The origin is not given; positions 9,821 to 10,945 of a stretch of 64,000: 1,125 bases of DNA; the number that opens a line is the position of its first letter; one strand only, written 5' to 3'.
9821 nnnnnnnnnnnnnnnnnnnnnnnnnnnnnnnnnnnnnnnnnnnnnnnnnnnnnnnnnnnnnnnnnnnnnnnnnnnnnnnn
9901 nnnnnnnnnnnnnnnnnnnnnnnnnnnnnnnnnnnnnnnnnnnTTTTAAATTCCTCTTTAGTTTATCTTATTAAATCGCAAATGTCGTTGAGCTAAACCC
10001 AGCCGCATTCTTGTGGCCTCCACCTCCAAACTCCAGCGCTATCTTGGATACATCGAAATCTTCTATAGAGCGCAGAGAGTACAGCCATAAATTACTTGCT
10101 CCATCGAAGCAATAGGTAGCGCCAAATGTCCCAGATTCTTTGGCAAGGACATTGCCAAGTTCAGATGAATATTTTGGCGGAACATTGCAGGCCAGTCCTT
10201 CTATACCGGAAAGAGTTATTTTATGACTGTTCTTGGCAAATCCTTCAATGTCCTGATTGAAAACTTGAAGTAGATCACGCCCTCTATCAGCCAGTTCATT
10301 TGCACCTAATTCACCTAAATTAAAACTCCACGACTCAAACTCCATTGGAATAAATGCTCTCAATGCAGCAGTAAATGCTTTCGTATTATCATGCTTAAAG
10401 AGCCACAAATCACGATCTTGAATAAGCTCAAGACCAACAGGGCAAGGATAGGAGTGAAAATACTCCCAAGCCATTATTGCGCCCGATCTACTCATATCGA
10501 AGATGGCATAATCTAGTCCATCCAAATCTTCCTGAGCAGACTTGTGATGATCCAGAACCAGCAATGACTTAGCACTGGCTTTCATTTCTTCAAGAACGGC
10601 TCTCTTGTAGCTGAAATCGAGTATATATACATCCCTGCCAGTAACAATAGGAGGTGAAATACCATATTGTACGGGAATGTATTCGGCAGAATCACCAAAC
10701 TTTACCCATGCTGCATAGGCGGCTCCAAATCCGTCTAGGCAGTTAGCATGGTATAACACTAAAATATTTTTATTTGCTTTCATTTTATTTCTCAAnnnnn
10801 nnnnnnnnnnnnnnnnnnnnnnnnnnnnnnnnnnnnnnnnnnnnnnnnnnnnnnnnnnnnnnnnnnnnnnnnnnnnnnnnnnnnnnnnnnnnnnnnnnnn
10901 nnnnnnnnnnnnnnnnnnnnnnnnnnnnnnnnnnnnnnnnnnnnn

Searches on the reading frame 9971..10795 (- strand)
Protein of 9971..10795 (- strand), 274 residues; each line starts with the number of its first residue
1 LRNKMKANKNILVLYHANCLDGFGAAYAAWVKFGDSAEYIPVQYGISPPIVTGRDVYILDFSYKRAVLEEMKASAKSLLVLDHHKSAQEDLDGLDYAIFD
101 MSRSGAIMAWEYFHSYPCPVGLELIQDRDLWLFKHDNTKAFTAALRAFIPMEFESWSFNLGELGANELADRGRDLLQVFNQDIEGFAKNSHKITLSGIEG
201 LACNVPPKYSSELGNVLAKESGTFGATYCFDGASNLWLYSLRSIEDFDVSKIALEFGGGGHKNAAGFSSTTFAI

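Call 35: search_protein_families(library=phrogs, proteins=[window:9971-10795:-], max_evalue=0.00001)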
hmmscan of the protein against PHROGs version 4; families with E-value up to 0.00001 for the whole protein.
window:9971-10795:- (274 aa): 1 family
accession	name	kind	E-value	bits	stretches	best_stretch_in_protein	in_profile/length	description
phrog_4771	-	other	1.4e-74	252.3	1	3-270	9-284/363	DHH phosphoesterase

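Call 63: find_homologous_proteins(query=window:9971-10795:-, max_evalue=1e-20)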
Query window:9971-10795:- (274 aa): 7587 proteins with E <= 1e-20 among 8000 candidates; the best 120 are listed.
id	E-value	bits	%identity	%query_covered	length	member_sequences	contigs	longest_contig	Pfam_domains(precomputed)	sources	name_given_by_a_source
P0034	6.3e-181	618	100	99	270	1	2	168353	PF02272.25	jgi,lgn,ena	jgi:oligoribonuclease NrnB/cAMP/cGMP phosphodiesterase (DHH superfamily)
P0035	1.5e-153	528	83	100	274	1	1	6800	PF02272.25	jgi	jgi:nanoRNase/pAp phosphatase (c-di-AMP/oligoRNAs hydrolase)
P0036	1.0e-115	404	68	96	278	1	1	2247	PF02272.25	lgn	-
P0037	9.6e-111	388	67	96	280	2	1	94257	-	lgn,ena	-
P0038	9.9e-111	387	65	96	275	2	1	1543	PF02272.25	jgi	jgi:nanoRNase/pAp phosphatase (c-di-AMP/oligoRNAs hydrolase)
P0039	4.0e-109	382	65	96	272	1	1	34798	PF02272.25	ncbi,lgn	-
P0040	2.1e-106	373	64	97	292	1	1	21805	-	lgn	-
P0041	1.3e-105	371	64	95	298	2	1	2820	PF02272.25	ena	-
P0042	2.4e-105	370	64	95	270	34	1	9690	PF02272.25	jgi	-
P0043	3.0e-103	363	60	97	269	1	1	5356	PF02272.25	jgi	jgi:nanoRNase/pAp phosphatase (c-di-AMP/oligoRNAs hydrolase)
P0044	9.7e-103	361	60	97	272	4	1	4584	PF02272.25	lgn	-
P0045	1.1e-100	354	59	96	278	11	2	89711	PF02272.25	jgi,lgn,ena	-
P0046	1.1e-100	354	60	97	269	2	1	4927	PF02272.25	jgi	-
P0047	3.2e-100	353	62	96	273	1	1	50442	PF02272.25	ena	-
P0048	4.1e-100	353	59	98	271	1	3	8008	PF02272.25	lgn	-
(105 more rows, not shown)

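Call 64: find_encoding_contigs(protein=P0037, flank=10000, max_places=2)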
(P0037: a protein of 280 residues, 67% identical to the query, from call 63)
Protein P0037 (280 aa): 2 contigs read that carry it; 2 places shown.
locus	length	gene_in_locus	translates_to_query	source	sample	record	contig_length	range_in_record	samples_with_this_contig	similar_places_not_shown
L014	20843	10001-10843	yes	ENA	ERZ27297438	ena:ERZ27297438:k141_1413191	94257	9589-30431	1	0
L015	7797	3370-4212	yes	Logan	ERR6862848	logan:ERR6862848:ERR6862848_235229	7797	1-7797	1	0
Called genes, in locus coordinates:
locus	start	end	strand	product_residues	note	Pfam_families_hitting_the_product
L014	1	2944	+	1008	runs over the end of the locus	PF00476:DNA_pol_A (faint)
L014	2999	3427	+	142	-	-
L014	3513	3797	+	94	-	PF00216:Bac_DNA_binding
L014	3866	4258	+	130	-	-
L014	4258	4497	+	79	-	-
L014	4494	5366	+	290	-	PF00303:Thymidylat_synt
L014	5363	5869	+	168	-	PF00186:DHFR_1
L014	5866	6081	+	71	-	-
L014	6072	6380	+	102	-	-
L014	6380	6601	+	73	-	-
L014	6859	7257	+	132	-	-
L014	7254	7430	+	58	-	-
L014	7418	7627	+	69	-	-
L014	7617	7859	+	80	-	-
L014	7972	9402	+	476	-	PF00176:SNF2-rel_dom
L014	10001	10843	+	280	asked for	-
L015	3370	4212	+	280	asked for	-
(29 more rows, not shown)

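Call 65: find_encoding_contigs(protein=P0035, flank=10000, max_places=2)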
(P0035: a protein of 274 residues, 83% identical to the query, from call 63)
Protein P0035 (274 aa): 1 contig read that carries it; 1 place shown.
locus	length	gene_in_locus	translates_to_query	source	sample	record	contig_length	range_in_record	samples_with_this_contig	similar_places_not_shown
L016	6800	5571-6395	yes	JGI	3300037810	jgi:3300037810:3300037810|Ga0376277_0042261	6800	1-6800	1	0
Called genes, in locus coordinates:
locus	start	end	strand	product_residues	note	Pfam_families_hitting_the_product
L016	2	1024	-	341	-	?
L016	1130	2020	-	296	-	-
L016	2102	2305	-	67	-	-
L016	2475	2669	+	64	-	-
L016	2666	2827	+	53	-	-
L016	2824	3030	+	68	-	-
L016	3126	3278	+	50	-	-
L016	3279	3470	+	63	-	-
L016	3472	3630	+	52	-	PF01371:Trp_repressor (weak)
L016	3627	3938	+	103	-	PF10765:Phage_P22_NinX (weak)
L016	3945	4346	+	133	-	-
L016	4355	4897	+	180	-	PF18143:HAD_SAK_2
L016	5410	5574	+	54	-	-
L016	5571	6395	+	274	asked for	PF02272:DHHA1 (weak)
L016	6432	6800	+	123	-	?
